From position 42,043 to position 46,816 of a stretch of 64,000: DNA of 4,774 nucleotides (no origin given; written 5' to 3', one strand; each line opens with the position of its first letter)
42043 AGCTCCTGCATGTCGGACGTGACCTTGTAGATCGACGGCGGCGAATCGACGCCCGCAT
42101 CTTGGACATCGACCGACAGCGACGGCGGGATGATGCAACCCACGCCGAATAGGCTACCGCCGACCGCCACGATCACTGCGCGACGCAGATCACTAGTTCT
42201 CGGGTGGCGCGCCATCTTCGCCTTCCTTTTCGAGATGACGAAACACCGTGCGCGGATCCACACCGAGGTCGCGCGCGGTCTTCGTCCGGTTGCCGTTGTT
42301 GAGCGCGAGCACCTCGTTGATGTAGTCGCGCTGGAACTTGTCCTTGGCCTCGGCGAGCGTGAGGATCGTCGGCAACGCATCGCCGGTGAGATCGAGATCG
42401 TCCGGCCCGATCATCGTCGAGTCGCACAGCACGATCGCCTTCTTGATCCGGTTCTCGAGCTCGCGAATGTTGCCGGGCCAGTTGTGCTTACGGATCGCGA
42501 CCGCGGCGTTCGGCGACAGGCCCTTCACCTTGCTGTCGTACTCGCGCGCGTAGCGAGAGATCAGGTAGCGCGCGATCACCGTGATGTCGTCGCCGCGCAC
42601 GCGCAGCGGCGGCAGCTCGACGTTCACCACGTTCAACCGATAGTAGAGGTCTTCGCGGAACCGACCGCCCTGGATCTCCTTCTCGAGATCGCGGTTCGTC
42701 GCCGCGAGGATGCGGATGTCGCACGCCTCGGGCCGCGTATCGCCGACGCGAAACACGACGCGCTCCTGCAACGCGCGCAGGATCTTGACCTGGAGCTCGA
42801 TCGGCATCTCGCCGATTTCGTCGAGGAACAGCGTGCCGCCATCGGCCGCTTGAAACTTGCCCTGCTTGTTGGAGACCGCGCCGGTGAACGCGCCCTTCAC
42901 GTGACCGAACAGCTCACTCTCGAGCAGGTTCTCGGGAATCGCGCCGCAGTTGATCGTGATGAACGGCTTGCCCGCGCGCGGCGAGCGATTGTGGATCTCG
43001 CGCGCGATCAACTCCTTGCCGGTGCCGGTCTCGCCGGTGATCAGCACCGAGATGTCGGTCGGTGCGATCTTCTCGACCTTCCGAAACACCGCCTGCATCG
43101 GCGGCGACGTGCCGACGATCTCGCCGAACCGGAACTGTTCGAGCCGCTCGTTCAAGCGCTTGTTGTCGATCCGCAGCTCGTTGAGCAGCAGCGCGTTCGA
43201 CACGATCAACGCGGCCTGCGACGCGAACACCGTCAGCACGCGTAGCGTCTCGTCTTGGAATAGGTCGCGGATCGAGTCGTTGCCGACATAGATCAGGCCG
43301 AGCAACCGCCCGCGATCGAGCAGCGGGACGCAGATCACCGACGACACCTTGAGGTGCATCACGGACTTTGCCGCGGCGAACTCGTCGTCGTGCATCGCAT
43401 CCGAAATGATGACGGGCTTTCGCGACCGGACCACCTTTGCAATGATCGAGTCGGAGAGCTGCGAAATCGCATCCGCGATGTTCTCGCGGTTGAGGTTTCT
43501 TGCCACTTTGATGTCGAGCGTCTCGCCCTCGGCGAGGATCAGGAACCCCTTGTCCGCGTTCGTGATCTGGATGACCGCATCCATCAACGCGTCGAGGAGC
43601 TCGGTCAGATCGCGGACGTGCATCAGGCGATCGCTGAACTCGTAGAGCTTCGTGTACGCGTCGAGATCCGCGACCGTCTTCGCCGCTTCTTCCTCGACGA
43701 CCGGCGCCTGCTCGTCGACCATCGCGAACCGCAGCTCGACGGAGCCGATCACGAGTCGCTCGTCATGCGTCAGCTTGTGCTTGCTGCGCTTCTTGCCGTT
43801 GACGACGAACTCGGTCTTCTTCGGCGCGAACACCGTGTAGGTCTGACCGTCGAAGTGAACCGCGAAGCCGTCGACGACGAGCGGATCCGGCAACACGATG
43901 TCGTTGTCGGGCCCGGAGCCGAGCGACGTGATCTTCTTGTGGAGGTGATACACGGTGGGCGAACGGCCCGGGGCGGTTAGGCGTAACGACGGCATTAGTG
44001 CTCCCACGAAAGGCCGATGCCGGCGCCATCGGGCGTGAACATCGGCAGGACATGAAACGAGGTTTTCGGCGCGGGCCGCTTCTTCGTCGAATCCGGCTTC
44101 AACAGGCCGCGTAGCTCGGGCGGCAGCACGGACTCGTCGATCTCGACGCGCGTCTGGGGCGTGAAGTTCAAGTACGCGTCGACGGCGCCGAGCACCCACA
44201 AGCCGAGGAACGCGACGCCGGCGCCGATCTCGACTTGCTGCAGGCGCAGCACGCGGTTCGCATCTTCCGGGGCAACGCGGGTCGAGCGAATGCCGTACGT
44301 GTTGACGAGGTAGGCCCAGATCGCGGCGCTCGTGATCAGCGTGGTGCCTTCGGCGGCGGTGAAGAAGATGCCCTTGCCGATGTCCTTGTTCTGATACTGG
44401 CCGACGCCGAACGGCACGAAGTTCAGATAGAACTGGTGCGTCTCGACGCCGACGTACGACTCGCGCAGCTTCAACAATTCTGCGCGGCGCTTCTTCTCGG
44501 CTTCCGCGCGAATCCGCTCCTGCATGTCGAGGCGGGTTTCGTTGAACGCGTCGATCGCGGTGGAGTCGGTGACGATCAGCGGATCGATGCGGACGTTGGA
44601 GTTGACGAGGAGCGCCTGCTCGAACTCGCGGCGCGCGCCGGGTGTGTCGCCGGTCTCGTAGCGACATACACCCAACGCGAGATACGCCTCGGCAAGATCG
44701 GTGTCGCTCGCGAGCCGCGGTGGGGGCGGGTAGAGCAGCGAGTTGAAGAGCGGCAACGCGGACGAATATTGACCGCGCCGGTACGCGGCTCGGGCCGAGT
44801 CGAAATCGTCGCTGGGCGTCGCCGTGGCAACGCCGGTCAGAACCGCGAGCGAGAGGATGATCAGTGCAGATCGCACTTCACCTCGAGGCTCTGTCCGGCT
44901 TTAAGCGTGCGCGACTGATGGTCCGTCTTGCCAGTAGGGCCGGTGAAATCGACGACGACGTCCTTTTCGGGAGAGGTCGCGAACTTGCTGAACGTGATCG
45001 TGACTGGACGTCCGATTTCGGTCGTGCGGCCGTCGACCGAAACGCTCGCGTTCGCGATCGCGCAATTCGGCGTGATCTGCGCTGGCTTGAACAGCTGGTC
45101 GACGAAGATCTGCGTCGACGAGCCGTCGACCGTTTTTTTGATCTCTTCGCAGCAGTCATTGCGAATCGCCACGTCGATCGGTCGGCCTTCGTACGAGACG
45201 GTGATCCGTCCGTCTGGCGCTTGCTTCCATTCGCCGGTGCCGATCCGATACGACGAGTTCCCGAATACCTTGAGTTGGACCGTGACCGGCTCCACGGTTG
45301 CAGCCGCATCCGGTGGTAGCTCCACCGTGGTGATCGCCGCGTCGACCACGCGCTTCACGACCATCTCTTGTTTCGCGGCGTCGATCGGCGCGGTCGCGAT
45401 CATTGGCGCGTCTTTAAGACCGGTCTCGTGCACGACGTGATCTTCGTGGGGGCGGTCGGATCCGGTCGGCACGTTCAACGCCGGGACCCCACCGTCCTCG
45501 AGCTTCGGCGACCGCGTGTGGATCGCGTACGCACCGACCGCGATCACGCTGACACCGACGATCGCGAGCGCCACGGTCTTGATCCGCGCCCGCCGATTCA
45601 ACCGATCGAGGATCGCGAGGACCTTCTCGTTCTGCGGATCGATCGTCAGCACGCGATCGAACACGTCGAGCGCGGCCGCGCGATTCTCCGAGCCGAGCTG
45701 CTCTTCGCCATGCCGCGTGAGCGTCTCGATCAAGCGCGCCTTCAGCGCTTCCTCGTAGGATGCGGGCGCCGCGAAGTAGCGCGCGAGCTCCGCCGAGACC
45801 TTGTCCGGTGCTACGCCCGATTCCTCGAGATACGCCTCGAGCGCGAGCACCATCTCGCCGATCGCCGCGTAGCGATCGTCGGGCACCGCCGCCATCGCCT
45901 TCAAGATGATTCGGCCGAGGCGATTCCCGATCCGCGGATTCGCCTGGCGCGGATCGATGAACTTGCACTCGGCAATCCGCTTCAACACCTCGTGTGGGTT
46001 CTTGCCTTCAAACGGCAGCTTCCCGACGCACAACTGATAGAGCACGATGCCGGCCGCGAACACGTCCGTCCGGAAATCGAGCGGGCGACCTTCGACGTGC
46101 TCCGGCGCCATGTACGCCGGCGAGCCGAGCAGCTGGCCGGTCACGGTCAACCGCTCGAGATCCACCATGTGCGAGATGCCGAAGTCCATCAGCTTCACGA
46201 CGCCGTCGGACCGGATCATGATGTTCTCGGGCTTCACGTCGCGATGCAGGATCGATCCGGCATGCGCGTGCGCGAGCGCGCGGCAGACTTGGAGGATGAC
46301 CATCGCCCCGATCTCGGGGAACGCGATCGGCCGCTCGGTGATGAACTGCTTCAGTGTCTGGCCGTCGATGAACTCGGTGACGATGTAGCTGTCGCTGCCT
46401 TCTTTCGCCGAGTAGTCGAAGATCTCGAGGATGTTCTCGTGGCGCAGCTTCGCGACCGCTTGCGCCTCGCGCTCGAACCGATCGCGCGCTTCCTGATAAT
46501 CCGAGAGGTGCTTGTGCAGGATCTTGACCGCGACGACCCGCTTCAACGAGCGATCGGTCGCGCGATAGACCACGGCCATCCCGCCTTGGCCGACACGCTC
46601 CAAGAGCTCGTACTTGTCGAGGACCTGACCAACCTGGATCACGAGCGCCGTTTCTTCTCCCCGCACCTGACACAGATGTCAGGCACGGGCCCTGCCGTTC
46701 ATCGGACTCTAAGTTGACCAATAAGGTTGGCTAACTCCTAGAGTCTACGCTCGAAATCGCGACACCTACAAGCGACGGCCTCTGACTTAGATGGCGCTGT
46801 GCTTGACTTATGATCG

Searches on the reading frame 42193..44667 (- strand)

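Call 30: search_protein_families(library=pfam, proteins=[window:42193-44667:-], max_evalue=0.001)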
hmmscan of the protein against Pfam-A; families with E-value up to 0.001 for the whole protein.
window:42193-44667:- (824 aa): 11 families
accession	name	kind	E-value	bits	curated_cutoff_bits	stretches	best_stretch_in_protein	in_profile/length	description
PF00158.32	Sigma54_activat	-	2.9e-74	248.8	20.2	1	517-683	1-167/168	Sigma-54 interaction domain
PF14532.12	Sigma54_activ_2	-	9.9e-23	81.3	25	1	518-688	1-138/138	Sigma-54 interaction domain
PF25601.1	AAA_lid_14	-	2.3e-20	72.6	27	1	689-759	1-71/87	AAA+ ATPase lid domain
PF13185.12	GAF_2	-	4e-20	72.9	28.6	1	352-489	2-135/136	GAF domain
PF01590.32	GAF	-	9.4e-19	68.7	22.4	1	353-487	1-131/133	GAF domain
PF13492.12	GAF_3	-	5.5e-09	37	27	1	354-491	2-129/129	GAF domain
PF02954.25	HTH_8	-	3.3e-06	27.2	22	1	778-814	5-41/42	Bacterial regulatory protein, Fis family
PF16697.10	Yop-YscD_cpl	-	5.3e-06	27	33.2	1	239-315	11-91/94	Inner membrane component of T3SS, cytoplasmic domain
PF07728.20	AAA_5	-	5.9e-06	26.8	22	1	541-659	2-123/139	AAA domain (dynein-related subfamily)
PF00004.35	AAA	-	0.00013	22.9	21.2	1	541-672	1-125/131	ATPase family associated with various cellular activities (AAA)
PF13401.12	AAA_22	-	0.00086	20.1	27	0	541-574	8-41/130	AAA domain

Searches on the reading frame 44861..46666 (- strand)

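Call 30: search_protein_families(library=pfam, proteins=[window:44861-46666:-], max_evalue=0.001)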
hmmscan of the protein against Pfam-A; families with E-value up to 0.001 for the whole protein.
window:44861-46666:- (601 aa): 3 families
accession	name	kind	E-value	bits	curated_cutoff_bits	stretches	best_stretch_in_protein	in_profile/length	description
PF00069.31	Pkinase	-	3.6e-50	171.2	31.7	1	19-256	1-242/263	Protein kinase domain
PF07714.23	PK_Tyr_Ser-Thr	-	4.5e-35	121.6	23.1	1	21-265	3-248/258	Protein tyrosine and serine/threonine kinase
PF03109.22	ABC1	-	2.5e-06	27.3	22.9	1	86-169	136-218/244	ABC1 atypical kinase-like domain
